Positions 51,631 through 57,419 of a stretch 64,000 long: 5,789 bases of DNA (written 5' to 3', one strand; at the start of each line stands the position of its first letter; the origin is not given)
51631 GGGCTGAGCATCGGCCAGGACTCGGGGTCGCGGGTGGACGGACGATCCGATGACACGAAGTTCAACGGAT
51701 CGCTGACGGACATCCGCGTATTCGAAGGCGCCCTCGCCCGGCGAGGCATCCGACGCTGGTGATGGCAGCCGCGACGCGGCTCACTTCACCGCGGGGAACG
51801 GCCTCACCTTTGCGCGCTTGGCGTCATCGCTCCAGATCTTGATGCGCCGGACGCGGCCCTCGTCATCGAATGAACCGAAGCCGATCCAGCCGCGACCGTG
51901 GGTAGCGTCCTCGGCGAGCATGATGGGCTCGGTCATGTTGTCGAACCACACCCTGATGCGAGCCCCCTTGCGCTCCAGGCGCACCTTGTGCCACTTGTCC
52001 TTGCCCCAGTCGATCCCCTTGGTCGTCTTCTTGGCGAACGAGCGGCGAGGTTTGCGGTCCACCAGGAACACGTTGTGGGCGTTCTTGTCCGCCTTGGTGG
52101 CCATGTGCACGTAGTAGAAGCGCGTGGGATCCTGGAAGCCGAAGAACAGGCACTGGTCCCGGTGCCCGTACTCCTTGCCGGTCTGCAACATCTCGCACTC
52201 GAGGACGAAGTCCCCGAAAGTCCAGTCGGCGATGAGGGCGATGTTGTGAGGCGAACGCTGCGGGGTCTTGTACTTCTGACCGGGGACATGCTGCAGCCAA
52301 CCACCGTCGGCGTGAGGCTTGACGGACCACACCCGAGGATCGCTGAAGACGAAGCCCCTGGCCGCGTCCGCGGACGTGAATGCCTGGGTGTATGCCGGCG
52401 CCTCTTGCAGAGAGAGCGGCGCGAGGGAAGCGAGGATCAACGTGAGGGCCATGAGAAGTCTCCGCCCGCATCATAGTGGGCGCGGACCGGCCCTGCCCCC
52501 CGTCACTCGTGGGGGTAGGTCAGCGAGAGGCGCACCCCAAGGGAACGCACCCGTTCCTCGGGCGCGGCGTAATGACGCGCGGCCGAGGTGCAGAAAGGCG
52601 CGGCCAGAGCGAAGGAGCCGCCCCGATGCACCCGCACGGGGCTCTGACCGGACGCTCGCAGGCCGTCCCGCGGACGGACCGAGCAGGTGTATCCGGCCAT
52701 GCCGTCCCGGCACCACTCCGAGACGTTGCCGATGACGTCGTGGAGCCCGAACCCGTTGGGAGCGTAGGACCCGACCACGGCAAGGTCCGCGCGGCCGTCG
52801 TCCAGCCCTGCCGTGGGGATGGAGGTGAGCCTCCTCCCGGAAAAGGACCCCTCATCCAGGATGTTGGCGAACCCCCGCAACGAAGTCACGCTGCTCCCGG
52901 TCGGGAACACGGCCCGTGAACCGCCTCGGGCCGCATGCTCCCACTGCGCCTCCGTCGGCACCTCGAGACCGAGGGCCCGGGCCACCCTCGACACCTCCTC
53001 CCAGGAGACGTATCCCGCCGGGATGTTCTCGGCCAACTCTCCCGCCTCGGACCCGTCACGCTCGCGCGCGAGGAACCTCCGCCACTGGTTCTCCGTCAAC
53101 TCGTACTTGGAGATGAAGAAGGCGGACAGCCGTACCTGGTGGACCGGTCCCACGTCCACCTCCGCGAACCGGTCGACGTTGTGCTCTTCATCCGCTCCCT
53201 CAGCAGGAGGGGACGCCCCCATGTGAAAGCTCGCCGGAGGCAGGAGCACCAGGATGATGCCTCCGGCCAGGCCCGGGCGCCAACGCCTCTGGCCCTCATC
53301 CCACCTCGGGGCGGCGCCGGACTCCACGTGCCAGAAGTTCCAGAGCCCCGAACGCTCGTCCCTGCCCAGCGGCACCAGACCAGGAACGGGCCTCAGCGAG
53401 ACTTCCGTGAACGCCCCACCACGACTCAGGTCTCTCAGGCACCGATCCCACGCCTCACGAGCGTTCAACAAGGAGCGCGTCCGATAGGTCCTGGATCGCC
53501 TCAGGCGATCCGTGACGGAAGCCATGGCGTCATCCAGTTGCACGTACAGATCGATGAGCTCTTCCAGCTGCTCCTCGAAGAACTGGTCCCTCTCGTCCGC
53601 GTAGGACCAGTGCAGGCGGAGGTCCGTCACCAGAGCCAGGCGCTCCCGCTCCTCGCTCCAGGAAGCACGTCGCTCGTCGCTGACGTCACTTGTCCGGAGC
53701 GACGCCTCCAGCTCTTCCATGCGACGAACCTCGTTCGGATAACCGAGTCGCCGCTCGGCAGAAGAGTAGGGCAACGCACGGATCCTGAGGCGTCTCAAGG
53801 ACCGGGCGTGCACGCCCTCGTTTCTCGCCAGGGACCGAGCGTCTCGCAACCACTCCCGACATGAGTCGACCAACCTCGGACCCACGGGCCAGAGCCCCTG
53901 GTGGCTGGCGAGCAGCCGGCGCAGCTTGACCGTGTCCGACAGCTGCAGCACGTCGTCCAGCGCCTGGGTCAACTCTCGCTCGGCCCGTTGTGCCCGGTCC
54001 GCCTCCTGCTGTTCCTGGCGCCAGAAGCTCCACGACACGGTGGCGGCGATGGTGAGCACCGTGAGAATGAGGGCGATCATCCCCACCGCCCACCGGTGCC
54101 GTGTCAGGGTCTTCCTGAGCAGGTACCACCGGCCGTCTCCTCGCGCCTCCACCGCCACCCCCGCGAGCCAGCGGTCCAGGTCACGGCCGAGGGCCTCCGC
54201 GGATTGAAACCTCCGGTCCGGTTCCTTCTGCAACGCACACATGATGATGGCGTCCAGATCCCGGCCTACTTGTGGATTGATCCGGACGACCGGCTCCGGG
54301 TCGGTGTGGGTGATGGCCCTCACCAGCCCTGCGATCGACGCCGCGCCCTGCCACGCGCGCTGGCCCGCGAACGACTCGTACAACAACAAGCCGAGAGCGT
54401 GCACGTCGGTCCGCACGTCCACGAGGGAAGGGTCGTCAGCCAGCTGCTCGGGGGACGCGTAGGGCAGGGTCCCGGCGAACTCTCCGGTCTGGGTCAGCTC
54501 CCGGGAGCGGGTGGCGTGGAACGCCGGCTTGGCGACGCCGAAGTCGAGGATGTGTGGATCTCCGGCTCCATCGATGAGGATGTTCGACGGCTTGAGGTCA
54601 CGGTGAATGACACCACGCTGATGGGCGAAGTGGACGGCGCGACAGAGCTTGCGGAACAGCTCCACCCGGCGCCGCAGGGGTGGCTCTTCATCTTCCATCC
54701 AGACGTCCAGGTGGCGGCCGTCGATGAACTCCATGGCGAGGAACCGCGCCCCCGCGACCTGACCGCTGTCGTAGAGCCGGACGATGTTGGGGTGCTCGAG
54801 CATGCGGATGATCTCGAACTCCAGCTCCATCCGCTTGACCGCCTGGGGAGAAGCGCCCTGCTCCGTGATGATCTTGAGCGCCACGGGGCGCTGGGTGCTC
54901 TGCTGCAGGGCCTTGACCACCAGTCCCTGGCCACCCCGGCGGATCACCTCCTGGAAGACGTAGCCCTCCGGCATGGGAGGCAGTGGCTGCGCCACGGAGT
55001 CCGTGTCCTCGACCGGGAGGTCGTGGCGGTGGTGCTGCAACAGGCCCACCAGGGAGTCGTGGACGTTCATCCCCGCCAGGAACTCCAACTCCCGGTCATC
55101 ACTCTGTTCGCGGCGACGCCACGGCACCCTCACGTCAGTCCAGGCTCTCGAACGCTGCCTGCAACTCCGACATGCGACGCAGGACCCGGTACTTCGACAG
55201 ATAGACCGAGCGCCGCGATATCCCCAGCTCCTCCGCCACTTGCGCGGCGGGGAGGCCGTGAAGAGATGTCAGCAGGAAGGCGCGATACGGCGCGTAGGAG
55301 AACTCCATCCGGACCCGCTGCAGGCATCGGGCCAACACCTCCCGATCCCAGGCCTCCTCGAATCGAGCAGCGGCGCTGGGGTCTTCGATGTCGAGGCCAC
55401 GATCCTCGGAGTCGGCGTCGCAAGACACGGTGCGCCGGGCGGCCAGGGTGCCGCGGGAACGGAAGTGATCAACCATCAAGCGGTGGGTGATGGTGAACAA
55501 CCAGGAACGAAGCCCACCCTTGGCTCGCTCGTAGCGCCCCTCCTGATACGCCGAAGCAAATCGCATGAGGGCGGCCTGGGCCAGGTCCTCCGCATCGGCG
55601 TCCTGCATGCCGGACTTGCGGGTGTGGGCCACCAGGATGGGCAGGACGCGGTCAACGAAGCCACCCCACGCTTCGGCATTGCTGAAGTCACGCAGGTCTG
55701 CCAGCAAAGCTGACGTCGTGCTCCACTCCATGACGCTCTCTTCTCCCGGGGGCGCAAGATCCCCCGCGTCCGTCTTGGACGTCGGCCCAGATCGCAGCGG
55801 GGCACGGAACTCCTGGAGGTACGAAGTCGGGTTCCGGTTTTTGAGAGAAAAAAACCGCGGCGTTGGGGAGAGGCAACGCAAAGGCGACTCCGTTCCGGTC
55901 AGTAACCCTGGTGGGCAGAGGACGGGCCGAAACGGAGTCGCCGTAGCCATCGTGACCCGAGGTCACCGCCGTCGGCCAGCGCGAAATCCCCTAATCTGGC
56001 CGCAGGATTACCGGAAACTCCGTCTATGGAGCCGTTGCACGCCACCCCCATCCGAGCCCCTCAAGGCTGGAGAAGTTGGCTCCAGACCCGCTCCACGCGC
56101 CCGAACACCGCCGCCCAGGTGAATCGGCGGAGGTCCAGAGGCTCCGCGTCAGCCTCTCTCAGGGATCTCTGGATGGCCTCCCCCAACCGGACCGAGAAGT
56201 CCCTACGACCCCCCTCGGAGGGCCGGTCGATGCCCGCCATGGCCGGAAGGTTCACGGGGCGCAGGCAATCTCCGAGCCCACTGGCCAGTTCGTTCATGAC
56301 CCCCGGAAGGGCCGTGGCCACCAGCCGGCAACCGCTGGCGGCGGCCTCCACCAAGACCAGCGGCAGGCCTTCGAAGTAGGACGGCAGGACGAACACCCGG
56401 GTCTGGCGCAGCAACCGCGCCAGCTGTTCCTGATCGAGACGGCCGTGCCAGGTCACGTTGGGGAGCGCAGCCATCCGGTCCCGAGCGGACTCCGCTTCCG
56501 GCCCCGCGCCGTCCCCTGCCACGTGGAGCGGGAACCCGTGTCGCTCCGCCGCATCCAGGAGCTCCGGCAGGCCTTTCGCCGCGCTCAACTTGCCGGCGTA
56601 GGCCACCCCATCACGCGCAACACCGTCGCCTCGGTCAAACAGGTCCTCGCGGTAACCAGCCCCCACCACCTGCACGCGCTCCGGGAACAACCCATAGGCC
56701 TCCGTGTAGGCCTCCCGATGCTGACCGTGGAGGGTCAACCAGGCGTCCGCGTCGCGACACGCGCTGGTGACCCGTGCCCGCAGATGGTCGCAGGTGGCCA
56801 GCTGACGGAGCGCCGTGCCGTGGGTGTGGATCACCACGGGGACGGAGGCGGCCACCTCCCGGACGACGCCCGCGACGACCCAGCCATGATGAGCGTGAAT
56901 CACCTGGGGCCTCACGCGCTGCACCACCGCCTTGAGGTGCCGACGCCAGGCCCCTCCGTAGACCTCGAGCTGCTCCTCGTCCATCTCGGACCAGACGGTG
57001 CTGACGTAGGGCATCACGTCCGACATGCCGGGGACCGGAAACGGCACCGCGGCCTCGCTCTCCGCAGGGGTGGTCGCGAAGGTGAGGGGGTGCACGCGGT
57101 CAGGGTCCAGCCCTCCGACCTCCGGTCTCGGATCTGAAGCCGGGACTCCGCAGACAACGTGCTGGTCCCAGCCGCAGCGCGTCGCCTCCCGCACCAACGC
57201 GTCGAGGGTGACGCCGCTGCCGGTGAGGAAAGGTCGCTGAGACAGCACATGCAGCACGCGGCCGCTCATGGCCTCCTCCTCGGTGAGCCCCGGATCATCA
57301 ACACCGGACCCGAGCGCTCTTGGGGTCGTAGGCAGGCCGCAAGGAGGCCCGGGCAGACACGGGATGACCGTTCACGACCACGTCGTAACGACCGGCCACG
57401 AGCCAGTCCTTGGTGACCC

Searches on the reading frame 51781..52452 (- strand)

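Call 5: search_protein_families(library=pfam, proteins=[window:51781-52452:-])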
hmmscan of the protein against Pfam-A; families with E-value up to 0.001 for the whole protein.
window:51781-52452:- (223 aa): 1 family
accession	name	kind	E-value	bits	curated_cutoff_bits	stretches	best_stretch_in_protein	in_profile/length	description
PF06439.18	3keto-disac_hyd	-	6.5e-05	23.5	26.8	1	63-206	35-186/187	3-keto-disaccharide hydrolase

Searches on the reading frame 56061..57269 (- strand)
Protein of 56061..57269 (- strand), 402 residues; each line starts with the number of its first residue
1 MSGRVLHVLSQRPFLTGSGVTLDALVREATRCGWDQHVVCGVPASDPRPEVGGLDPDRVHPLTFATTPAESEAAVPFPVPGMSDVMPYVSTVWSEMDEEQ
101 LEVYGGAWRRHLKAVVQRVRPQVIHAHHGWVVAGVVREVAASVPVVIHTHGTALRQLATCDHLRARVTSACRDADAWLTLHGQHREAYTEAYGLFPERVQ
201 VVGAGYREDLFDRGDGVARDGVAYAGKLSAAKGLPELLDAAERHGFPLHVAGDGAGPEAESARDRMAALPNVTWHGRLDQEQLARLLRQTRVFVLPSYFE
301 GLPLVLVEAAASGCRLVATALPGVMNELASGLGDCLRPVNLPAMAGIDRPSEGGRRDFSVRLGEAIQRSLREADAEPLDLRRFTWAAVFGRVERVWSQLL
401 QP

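Call 5: search_protein_families(library=pfam, proteins=[window:56061-57269:-])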
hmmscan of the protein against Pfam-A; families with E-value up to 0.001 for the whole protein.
window:56061-57269:- (402 aa): 5 families
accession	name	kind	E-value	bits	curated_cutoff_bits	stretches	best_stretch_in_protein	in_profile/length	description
PF13692.12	Glyco_trans_1_4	-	2.4e-18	67.2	27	1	222-331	4-118/142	Glycosyl transferases group 1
PF00534.26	Glycos_transf_1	-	5.6e-18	65.5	26.4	1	222-328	18-131/172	Glycosyl transferases group 1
PF13439.12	Glyco_transf_4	-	1.5e-08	35.3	28.5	1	17-205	3-165/170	Glycosyltransferase Family 4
PF13524.12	Glyco_trans_1_2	-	2.2e-05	24.9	25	1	236-324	4-85/144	Glycosyl transferase-like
PF20706.3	GT4-conflict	-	6.5e-05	22.5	26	1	277-335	269-327/385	Family 4 Glycosyltransferase in conflict systems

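Call 6: search_protein_families(library=ncbifam, proteins=[window:56061-57269:-], max_evalue=0.001)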
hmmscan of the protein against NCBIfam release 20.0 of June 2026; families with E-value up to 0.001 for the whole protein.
window:56061-57269:- (402 aa): 14 families
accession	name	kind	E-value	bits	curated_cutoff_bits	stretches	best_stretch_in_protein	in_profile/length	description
NF047684.1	TeichurnBiosyTuaC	equivalog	1.8e-14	53.5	550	1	222-326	222-326/391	teichuronic acid biosynthesis protein TuaC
NF038229.1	Glyco4_Geo_Pelo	equivalog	3.3e-14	52.7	400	2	110-205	45-141/338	GPMC system family 4 glycosyltransferase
TIGR02149.1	glgA_Coryne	subfamily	3.6e-11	42.8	302.4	1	115-336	78-330/391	glycogen synthase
TIGR03088.1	stp2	hypoth_equivalog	2.2e-10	40.1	409.05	1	245-344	229-328/374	TIGR03088 family PEP-CTERM/XrtA system glycosyltransferase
TIGR04348.1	TIGR04348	equivalog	1.8e-09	37.1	300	1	251-325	173-248/310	selenoneine biosynthesis selenosugar synthase SenB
TIGR04047.1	MSMEG_0565_glyc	hypoth_equivalog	1.6e-08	34.1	259.85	1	271-344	258-331/373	MSMEG_0565 family glycosyltransferase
TIGR04157.1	glyco_rSAM_CFB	subfamily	1.2e-07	31.1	400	1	223-326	231-337/406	TIGR04157 family glycosyltransferase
NF007396.0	PRK09922.1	equivalog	1.2e-07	30.9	385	1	223-319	186-289/361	lipopolysaccharide 1,6-galactosyltransferase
NF053787.1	GlcN_PG_synth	equivalog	1.7e-06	27.2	480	1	223-345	201-317/361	N-acetylglucosaminyl phosphatidylglycerol synthase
NF041876.1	EPS_EpsE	equivalog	2e-06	27.3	400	1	226-330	221-336/389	exopolysaccharide biosynthesis GT4 family glycosyltransferase EpsE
TIGR03449.1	mycothiol_MshA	equivalog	1.8e-05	23.8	462.5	1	270-331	284-345/406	D-inositol-3-phosphate glycosyltransferase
NF007640.0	PRK10307.1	subfamily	2.5e-05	23.4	276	1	222-345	232-363/411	WcaI family glycosyltransferase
TIGR04063.1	stp3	hypoth_equivalog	2.7e-05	23.3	442.05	0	4-149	1-123/397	TIGR04063 family PEP-CTERM/XrtA system glycosyltransferase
NF046085.1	XrtY_assoc_Gly1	equivalog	4.6e-05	22.4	400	1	229-317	219-312/387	XrtY-associated glycosyltransferase XYAG1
